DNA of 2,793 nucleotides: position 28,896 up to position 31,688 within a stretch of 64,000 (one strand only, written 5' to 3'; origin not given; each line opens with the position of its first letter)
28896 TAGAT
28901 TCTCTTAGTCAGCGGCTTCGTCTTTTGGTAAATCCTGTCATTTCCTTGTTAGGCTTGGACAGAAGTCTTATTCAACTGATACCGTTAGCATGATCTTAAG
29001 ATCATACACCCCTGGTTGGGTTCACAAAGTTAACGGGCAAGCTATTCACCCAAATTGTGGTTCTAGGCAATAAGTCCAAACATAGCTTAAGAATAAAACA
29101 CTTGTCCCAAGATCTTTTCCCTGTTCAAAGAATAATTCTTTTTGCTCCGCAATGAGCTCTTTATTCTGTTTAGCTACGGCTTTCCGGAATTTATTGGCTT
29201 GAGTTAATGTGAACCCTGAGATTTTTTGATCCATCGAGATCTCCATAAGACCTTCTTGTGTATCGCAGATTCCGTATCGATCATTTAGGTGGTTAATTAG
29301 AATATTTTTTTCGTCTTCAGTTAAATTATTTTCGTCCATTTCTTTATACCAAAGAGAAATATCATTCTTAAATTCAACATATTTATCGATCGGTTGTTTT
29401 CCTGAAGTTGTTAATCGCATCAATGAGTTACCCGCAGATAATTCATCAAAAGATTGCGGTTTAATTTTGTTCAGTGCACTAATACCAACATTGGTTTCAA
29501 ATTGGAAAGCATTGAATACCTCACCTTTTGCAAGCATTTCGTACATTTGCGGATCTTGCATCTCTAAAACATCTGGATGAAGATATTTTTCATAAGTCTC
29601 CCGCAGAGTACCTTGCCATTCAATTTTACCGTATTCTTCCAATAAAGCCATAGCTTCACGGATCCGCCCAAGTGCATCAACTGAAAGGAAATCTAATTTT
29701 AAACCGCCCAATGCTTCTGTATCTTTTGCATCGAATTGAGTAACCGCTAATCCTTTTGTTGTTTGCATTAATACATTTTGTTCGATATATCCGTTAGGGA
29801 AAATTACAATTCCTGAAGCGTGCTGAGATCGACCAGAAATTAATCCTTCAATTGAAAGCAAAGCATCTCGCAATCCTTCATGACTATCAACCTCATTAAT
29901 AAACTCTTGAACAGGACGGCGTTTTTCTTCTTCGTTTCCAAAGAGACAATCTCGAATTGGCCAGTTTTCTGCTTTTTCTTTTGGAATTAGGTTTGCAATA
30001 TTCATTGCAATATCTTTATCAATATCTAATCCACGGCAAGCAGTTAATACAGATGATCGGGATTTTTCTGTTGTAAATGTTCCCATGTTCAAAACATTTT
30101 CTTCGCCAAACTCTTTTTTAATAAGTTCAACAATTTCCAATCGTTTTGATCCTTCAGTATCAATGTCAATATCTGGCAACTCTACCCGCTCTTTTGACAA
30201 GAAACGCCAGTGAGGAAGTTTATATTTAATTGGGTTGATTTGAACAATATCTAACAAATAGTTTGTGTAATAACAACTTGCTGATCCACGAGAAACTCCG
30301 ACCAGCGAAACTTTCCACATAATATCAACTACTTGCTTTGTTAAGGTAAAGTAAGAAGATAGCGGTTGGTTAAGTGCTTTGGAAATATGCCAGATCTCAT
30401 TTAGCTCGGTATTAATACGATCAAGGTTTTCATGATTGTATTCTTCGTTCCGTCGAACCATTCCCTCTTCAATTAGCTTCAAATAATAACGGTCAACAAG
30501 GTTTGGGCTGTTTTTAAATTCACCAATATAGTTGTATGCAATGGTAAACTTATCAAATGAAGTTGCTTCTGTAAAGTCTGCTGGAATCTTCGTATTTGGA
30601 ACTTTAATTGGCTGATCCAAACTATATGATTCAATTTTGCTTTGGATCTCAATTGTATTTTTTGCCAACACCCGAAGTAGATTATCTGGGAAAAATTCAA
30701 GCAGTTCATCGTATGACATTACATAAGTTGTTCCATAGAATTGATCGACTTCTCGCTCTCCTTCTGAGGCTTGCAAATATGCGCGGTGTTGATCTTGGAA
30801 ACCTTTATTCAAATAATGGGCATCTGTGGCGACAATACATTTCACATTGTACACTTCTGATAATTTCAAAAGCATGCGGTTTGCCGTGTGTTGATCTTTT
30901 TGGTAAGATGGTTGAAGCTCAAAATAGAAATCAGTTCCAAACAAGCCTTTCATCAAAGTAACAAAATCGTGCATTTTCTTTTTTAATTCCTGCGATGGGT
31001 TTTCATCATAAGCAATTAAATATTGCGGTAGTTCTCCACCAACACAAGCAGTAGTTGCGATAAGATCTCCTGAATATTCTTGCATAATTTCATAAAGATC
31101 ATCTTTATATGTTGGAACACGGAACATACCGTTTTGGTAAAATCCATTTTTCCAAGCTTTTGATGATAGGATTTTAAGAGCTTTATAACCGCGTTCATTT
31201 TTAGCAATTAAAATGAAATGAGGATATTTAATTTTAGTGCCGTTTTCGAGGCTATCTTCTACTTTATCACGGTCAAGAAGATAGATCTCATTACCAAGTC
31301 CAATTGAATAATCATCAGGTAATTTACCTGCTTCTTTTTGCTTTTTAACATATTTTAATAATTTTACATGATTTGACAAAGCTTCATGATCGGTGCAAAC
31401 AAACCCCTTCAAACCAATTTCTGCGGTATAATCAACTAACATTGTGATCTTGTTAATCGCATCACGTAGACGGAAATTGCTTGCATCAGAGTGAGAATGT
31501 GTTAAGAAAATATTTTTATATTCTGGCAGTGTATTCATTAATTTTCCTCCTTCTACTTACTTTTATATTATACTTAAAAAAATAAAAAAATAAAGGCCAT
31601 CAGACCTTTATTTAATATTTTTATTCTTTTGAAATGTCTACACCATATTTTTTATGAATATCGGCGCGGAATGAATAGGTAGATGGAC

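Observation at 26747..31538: DnaE-type (Pol III alpha) replicative polymerase interrupted by a group I intron with an HNH endonuclease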

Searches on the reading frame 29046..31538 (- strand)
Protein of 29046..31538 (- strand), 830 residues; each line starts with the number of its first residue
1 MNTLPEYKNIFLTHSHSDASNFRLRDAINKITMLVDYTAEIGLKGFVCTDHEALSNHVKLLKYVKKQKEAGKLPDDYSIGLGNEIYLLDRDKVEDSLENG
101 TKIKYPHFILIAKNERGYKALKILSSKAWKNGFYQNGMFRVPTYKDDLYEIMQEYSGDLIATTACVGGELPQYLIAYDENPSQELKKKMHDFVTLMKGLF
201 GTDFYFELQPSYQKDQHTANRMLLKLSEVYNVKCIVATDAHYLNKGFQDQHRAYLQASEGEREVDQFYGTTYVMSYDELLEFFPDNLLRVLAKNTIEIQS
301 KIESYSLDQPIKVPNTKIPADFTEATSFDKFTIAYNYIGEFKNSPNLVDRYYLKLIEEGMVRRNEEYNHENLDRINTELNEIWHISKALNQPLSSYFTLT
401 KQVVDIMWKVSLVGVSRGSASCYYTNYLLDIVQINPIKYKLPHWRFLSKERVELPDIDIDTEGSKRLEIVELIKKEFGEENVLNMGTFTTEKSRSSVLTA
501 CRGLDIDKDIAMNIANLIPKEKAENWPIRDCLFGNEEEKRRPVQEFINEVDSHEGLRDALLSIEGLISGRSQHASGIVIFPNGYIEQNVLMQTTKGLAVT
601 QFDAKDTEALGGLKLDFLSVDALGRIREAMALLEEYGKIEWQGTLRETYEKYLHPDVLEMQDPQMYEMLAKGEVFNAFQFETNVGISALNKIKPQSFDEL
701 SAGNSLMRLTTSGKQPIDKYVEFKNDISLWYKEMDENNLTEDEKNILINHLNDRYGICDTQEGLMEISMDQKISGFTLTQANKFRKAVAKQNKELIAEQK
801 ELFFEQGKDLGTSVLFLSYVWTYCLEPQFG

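Call 6: search_protein_families(library=pfam, proteins=[window:29046-31538:-], max_evalue=0.01)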
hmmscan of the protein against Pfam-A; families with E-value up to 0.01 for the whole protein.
window:29046-31538:- (830 aa): 3 families
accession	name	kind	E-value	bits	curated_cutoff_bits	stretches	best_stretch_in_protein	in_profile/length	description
PF07733.18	DNA_pol3_alpha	-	1.8e-50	172.4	23.9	1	354-618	5-259/260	Bacterial DNA polymerase III alpha NTPase domain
PF17657.6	DNA_pol3_finger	-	2.9e-28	98.7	22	1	645-809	12-164/166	Bacterial DNA polymerase III alpha subunit finger domain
PF02811.25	PHP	-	5.8e-22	79.2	26.4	1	14-210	3-163/164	PHP domain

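Call 32: search_dna_similar(query=window:29046-31538:-, collection=phages, mode=protein, max_rows=40)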
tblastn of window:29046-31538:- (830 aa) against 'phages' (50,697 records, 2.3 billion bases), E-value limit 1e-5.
Records with a match: 1415; places in all: 1419; records where one place covers at least 80% of the query: 725.
Best place of each record, by identity: 60-80% 1; <60% 1414.
By first word of the organism name: Pseudomonas 302; Mycobacterium 282; Streptomyces 211; Gordonia 131; Bacillus 99; Staphylococcus 48; Bacteriophage 39; Microbacterium 36; Escherichia 31; Rhodococcus 22; and 56 more.
By host as written in the record: Mycobacterium smegmatis mc2 155 204; Pseudomonas aeruginosa 118; - 96; Pseudomonas aeruginosa PAO1 86; Streptomyces griseus ATCC 10137 81; Gordonia terrae 3612 65; Streptomyces lividans JI 1326 44; Mycobacterium smegmatis mc#155 37; and 232 more.
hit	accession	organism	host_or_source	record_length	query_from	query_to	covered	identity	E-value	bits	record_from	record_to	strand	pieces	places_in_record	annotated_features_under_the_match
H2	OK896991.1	Geobacillus phage GR1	Geobacillus stearothermophilus ATCC ...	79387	11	830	99%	62.1%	0e+0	1037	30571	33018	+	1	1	PHP domain-containing protein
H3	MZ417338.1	Staphylococcus phage PG-2021_4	Mammaliicoccus sciuri C6854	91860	2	820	99%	52.7%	0e+0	896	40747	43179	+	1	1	record has no annotation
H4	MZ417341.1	Staphylococcus phage PG-2021_67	Mammaliicoccus sciuri C6854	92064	2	820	99%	52.7%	0e+0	896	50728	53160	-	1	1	record has no annotation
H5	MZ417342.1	Staphylococcus phage PG-2021_68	Mammaliicoccus sciuri C6854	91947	2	820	99%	52.7%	0e+0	896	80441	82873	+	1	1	record has no annotation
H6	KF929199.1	Staphylococcus phage vB_SepS_SEP9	Staphylococcus epidermidis strain M129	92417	11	830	99%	51.9%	7e-140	865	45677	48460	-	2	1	DNA polymerase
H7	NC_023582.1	Staphylococcus phage vB_SepS_SEP9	Staphylococcus epidermidis strain M129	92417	11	830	99%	51.9%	7e-140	865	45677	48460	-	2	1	DNA polymerase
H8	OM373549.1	Staphylococcus phage vB_SpsS-DH5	Staphylococcus pseudintermedius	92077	2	820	99%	52.0%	0e+0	875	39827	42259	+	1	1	record has no annotation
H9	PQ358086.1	Arcanobacterium phage TPWB06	Arcanobacterium sp.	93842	2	820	99%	51.7%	0e+0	877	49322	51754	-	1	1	DNA polymerase | hypothetical protein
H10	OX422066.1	Enterococcus phage Planchet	-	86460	11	830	99%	51.4%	0e+0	883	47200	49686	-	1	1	DNA polymerase III alpha subunit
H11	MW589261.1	Staphylococcus phage vB-SscS-F1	Mammaliicoccus sciuri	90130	2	820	99%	51.3%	0e+0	877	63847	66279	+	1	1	DNA polymerase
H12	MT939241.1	Enterococcus phage 9183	Enterococcus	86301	11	830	99%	51.2%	0e+0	879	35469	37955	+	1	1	DNA polymerase III alpha subunit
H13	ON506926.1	Enterococcus phage TJE4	Enterococcus faecium strain UCH5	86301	11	830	99%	51.2%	0e+0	879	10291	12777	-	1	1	deoxyuridine 5'-triphosphate hypothetical protein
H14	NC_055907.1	Enterococcus phage 9183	Enterococcus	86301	11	830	99%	51.2%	0e+0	879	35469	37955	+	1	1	DNA polymerase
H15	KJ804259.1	Staphylococcus phage 6ec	Homo sapiens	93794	11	830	99%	50.5%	0e+0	861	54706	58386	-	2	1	DNA polymerase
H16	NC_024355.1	Staphylococcus phage 6ec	Homo sapiens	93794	11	830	99%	50.5%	0e+0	861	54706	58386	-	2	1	DNA polymerase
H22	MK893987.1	Staphylococcus phage PMBT8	Staphylococcus hyicus 07/02 4A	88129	9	830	99%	50.1%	1e-139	853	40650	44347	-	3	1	DNA polymerase III alpha subunit | hypothetical protein (x3)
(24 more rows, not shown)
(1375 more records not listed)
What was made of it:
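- On SPbeta-like phage replication module (yorI-yorL): Every other record is below 60%, and the next-ranked are Sextaecvirus and Enterococcus phages (call 32).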

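Call 34: get_annotated_region(hit=H2, flank=9000)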
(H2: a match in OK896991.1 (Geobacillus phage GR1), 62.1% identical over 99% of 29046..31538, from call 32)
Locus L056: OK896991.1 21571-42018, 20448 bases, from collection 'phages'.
description: Geobacillus phage GR1, complete genome.
organism: Geobacillus phage GR1 (NCBI taxid 2890879)
taxonomy: Viruses; Duplodnaviria; Heunggongvirae; Uroviricota; Caudoviricetes
host: Geobacillus stearothermophilus ATCC 10149; source: soil from roadside; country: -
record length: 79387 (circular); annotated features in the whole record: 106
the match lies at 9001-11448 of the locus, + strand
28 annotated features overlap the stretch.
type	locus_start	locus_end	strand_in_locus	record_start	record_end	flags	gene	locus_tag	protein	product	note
CDS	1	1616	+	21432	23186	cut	-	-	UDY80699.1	DHH phosphoesterase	-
CDS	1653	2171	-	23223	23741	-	-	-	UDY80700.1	DUF3967 domain-containing protein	-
CDS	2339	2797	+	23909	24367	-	-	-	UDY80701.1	nucleoside 2-deoxyribosyltransferase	-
CDS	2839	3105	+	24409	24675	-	-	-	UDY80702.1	thioredoxin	Thioredoxin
CDS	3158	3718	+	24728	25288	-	-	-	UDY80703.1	HD domain-containing protein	-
CDS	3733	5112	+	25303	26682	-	-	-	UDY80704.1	glycosyltransferase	-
CDS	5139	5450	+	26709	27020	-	-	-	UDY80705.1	hypothetical protein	-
CDS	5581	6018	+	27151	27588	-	-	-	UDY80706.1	P-loop containing nucleoside triphosphate hydrolase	P-loop NTPase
CDS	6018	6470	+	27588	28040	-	-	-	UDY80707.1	ribonuclease HI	Ribonuclease HI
CDS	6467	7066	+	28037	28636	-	-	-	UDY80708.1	oxygen-insensitive NAD(P)H nitroreductase / dihydropteridine reductase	Oxygen-insensitive NAD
CDS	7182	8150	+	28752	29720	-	-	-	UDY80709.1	FAD-dependent thymidylate synthase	-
CDS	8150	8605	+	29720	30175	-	-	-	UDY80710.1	hypothetical protein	-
CDS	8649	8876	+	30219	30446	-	-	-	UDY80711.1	hypothetical protein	-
CDS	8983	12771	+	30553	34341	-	-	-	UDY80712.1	PHP domain-containing protein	-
CDS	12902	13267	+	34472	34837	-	-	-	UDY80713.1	dUTP diphosphatase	-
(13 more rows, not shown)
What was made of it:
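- On SPbeta-like phage replication module (yorI-yorL): Gene order matches GR1 (call 34).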

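Call 35: get_annotated_region(hit=H15, flank=3000)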
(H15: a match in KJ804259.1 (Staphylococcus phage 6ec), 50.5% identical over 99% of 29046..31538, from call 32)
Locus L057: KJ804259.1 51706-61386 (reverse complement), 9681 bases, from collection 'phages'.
description: Staphylococcus phage 6ec, complete genome.
organism: Staphylococcus phage 6ec (NCBI taxid 1500386)
taxonomy: Viruses; Duplodnaviria; Heunggongvirae; Uroviricota; Caudoviricetes; Sextaecvirus; Sextaecvirus sextaec
host: Homo sapiens; source: anterior nares; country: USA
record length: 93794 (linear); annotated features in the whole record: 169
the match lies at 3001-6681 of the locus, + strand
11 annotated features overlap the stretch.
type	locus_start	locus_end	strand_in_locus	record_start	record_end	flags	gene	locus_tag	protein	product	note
CDS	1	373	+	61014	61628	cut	-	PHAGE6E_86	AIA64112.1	hypothetical protein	similar to ORF060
CDS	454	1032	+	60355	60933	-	-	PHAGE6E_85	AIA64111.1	hypothetical protein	-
regulatory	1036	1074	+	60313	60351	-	-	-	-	terminator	rho-independent terminator; predicted by ARNold by RNA Motif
CDS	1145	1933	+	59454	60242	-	-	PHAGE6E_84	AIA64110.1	hypothetical protein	similar to conserved hypothetical protein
CDS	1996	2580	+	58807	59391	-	-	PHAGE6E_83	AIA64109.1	hypothetical protein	similar to phage protein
CDS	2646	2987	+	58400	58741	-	-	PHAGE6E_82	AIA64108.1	hypothetical protein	similar to CBS domain protein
CDS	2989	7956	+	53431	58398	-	-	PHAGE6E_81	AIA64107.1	DNA polymerase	similar to Putative DNA polymerase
CDS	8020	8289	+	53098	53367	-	-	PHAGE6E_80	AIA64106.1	hypothetical protein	-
CDS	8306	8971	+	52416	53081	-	-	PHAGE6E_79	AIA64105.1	hypothetical protein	similar to hypothetical protein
CDS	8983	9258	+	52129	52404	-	-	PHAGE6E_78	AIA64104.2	hypothetical protein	-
CDS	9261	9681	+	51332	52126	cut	-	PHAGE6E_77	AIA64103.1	hypothetical protein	similar to membrane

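Call 42: get_annotated_region(hit=H22, flank=3500)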
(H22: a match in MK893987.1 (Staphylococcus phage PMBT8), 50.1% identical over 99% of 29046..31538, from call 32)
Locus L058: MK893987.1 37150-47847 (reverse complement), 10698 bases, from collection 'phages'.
description: Staphylococcus phage PMBT8, complete genome.
organism: Staphylococcus phage PMBT8 (NCBI taxid 2590894)
taxonomy: Viruses; Duplodnaviria; Heunggongvirae; Uroviricota; Caudoviricetes; Sextaecvirus
host: Staphylococcus hyicus 07/02 4A; source: piglet; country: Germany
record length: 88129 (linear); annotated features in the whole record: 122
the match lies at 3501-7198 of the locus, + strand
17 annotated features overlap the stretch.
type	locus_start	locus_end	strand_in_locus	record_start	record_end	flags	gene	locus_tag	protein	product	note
CDS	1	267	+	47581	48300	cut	-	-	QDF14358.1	hypothetical protein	-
CDS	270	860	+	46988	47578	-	-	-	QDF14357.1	hypothetical protein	-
CDS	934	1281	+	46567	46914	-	-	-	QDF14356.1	hypothetical protein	-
CDS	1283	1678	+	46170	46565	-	-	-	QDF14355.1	hypothetical protein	-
CDS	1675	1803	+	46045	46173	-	-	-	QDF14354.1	hypothetical protein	-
CDS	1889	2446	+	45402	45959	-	-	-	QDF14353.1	hypothetical protein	-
CDS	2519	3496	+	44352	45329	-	-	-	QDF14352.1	hypothetical protein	-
CDS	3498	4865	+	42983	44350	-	-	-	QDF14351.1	DNA polymerase III alpha subunit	-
CDS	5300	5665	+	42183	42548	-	-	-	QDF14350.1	hypothetical protein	-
CDS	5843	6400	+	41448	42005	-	-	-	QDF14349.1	hypothetical protein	-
CDS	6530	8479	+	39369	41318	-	-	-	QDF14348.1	hypothetical protein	-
CDS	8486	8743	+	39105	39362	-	-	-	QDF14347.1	hypothetical protein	-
CDS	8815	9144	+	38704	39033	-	-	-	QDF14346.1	hypothetical protein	-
CDS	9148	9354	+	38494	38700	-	-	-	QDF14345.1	hypothetical protein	-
CDS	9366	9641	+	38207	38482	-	-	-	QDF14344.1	hypothetical protein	-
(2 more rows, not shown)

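Call 43: get_annotated_region(hit=H6, flank=3500)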
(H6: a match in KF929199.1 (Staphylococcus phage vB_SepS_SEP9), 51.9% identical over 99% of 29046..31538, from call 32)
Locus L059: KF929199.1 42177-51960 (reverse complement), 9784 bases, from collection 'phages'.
description: Staphylococcus phage vB_SepS_SEP9, complete genome.
organism: Staphylococcus phage vB_SepS_SEP9 (NCBI taxid 1434319)
taxonomy: Viruses; Duplodnaviria; Heunggongvirae; Uroviricota; Caudoviricetes; Sextaecvirus; Sextaecvirus SEP9
host: Staphylococcus epidermidis strain M129; source: waste water treatment plant - raw sewage; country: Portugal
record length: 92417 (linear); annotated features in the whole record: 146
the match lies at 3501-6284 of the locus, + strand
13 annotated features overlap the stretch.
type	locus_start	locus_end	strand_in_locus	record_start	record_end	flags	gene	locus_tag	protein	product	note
CDS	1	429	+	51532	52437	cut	-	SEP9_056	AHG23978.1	HNH endonuclease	label: 056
CDS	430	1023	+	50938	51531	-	-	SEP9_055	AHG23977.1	nucleoside 2-deoxyribosyltransferase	label: 055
CDS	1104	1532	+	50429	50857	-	-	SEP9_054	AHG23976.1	hypothetical protein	label: 054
CDS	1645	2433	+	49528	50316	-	-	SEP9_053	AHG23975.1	hypothetical protein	label: 053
CDS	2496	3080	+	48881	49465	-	-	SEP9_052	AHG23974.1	putative membrane protein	label: 052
regulatory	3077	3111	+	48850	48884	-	-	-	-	promoter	-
CDS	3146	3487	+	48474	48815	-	-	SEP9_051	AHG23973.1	hypothetical protein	label: 051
CDS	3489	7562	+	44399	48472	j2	-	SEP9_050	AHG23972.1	DNA polymerase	label: 050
CDS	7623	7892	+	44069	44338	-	-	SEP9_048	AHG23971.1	hypothetical protein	label: 048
CDS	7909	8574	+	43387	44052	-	-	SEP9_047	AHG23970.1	hypothetical protein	label: 047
CDS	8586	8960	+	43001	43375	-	-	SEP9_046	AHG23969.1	hypothetical protein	label: 046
CDS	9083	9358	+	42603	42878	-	-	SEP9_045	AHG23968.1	putative membrane protein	label: 045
CDS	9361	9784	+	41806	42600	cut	-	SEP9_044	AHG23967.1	hypothetical protein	label: 044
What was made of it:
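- Tried and rejected: The only precedent found is the SEP9 GenBank join annotation (call 43).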

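Call 52: get_annotated_region(hit=H11, flank=3500)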
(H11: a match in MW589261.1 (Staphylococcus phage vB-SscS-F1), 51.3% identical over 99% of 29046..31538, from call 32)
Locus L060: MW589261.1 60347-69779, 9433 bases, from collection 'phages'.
description: Staphylococcus phage vB-SscS-F1, complete genome.
organism: Staphylococcus phage vB-SscS-F1 (NCBI taxid 2812861)
taxonomy: Viruses; Duplodnaviria; Heunggongvirae; Uroviricota; Caudoviricetes; Sextaecvirus
host: Mammaliicoccus sciuri; source: sewage samples; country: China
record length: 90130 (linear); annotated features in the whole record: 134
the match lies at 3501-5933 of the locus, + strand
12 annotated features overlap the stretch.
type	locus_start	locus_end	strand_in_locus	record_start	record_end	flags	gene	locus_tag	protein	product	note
CDS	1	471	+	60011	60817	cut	-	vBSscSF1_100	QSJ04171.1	nucleoside 2-deoxyribosyltransferase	-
CDS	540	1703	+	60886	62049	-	-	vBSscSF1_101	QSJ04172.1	hypothetical protein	-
CDS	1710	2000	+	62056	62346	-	-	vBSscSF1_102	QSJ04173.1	hypothetical protein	-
CDS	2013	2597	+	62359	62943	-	-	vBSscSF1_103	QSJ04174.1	hypothetical protein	-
CDS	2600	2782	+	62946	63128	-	-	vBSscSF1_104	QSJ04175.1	hypothetical protein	-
CDS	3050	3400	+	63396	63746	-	-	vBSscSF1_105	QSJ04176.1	hypothetical protein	-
CDS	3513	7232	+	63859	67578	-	-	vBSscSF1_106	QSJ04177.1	DNA polymerase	-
CDS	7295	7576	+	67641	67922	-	-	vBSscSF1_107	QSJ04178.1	hypothetical protein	-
CDS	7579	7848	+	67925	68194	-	-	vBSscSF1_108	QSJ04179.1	hypothetical protein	-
CDS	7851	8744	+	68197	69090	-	-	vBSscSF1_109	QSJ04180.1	hypothetical protein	-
CDS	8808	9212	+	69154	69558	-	-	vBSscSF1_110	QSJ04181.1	membrane protein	-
CDS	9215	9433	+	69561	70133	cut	-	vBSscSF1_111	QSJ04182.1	hypothetical protein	-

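Call 53: get_annotated_region(hit=H9, flank=3500)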
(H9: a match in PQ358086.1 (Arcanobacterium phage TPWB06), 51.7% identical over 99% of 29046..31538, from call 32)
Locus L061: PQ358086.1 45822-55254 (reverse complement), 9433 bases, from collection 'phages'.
description: Arcanobacterium phage TPWB06, complete genome.
organism: Arcanobacterium phage TPWB06 (NCBI taxid 3388604)
taxonomy: Viruses
host: Arcanobacterium sp.; source: Tabanus par; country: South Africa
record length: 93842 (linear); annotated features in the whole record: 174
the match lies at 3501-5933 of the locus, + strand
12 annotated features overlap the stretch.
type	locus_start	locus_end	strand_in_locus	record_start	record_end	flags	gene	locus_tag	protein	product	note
CDS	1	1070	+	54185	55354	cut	-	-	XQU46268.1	hypothetical protein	-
CDS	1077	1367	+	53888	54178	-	-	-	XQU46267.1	hypothetical protein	-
CDS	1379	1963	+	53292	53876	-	-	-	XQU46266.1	hypothetical protein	-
CDS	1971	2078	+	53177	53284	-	-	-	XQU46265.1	hypothetical protein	-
CDS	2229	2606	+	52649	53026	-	-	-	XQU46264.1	hypothetical protein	-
CDS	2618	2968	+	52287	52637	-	-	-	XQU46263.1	hypothetical protein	-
CDS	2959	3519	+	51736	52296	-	-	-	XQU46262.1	hypothetical protein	-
CDS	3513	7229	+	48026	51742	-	-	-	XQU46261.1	DNA polymerase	-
CDS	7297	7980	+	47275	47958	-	-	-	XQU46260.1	DNA methyltransferase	-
CDS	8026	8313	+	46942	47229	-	-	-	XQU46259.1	hypothetical protein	-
CDS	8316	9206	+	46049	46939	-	-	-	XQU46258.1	hypothetical protein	-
CDS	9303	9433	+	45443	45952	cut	-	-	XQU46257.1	hypothetical protein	-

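Call 70: search_protein_families(library=phrogs, proteins=[window:29046-31538:-], max_evalue=0.00001)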
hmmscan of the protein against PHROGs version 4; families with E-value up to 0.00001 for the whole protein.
window:29046-31538:- (830 aa): 5 families
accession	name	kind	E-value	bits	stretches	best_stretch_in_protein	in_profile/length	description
phrog_405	-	DNA, RNA and nucleotide metabolism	5.1e-198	661.5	1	10-824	44-782/1190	DNA polymerase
phrog_12219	-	DNA, RNA and nucleotide metabolism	3.3e-115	387.2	1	454-829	1-376/823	DNA polymerase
phrog_7513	-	unknown function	8.4e-115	385.2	1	14-457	15-454/461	-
phrog_21652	-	DNA, RNA and nucleotide metabolism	9.5e-104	348.6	1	420-808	37-429/476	DNA polymerase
phrog_11165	-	DNA, RNA and nucleotide metabolism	1.6e-41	143.2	1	372-813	41-457/782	DNA polymerase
